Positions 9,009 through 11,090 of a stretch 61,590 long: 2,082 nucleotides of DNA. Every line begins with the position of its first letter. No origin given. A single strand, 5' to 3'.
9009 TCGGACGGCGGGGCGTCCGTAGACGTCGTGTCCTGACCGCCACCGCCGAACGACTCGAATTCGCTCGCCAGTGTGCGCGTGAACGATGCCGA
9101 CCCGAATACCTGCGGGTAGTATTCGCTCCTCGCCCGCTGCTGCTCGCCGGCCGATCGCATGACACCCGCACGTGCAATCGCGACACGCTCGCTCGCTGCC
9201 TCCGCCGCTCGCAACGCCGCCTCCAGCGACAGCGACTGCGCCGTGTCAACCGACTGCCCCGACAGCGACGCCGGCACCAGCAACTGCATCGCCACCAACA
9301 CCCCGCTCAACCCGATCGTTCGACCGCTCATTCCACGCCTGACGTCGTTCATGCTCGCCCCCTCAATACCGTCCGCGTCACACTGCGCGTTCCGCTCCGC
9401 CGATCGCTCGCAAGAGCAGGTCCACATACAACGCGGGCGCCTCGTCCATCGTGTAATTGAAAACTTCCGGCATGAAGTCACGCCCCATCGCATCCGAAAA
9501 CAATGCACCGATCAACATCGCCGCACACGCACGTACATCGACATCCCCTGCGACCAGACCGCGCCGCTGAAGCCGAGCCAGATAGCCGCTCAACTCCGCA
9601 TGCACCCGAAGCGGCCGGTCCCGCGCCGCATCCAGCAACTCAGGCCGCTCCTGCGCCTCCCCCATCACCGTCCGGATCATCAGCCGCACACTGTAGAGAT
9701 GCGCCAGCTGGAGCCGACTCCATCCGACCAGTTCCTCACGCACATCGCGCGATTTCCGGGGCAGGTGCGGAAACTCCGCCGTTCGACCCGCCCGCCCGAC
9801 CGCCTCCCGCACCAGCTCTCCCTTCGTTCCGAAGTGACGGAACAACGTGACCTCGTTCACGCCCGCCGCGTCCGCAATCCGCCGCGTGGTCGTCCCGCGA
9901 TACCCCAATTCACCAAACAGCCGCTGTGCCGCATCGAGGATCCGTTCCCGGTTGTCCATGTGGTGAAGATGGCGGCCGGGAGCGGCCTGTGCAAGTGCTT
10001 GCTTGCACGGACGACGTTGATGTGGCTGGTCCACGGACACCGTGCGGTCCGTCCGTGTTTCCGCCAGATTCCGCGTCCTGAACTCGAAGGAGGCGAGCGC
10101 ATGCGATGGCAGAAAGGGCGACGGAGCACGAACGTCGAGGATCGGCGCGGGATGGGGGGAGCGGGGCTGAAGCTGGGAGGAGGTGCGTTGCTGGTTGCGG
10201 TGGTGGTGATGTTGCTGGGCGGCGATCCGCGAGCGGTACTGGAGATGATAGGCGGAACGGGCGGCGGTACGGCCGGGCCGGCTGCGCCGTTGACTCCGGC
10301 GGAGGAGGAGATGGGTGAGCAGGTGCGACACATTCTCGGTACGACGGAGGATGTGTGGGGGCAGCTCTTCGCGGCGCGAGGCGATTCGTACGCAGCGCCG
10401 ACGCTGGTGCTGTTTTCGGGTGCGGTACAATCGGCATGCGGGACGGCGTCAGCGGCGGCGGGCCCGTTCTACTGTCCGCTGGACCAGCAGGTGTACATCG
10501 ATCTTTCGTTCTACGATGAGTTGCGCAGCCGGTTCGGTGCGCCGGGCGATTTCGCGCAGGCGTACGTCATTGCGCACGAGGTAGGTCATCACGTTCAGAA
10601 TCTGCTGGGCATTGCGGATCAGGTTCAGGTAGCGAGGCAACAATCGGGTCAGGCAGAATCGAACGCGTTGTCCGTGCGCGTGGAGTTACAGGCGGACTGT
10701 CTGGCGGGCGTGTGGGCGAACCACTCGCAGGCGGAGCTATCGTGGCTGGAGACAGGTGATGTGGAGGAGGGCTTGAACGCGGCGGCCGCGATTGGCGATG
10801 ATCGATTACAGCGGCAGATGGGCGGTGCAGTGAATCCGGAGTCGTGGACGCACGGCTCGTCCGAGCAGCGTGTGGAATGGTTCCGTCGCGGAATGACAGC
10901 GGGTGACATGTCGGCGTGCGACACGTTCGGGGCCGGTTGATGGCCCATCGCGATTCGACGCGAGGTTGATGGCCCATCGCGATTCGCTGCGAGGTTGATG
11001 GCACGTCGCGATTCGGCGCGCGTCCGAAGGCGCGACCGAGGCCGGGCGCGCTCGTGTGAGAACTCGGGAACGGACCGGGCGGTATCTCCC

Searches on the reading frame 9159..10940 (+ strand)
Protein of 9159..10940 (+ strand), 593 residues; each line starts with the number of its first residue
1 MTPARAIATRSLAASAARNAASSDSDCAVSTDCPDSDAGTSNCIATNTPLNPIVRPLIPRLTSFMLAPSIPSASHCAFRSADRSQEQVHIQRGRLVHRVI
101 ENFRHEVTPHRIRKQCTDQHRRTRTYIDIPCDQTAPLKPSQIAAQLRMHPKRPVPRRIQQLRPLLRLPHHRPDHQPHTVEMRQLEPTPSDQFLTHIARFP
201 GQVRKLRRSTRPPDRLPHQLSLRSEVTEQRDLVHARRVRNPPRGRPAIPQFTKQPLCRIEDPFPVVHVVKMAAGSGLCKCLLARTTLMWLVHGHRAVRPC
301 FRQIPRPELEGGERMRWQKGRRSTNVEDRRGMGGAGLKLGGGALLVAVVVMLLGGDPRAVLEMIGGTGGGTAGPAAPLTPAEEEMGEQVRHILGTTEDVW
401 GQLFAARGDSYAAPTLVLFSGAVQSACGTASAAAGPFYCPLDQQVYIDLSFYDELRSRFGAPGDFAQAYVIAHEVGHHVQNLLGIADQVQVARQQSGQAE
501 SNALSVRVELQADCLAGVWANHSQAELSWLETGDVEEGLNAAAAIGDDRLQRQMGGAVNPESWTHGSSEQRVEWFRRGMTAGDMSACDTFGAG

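Call 54: search_protein_families(library=pfam, proteins=[window:9159-10940:+], max_evalue=0.00001)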
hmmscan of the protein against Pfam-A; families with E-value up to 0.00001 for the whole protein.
window:9159-10940:+ (593 aa): 1 family
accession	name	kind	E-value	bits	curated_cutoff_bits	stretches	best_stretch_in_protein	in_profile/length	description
PF04228.19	Zn_peptidase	-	2.7e-111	372.1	23.2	1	315-590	1-290/290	Putative neutral zinc metallopeptidase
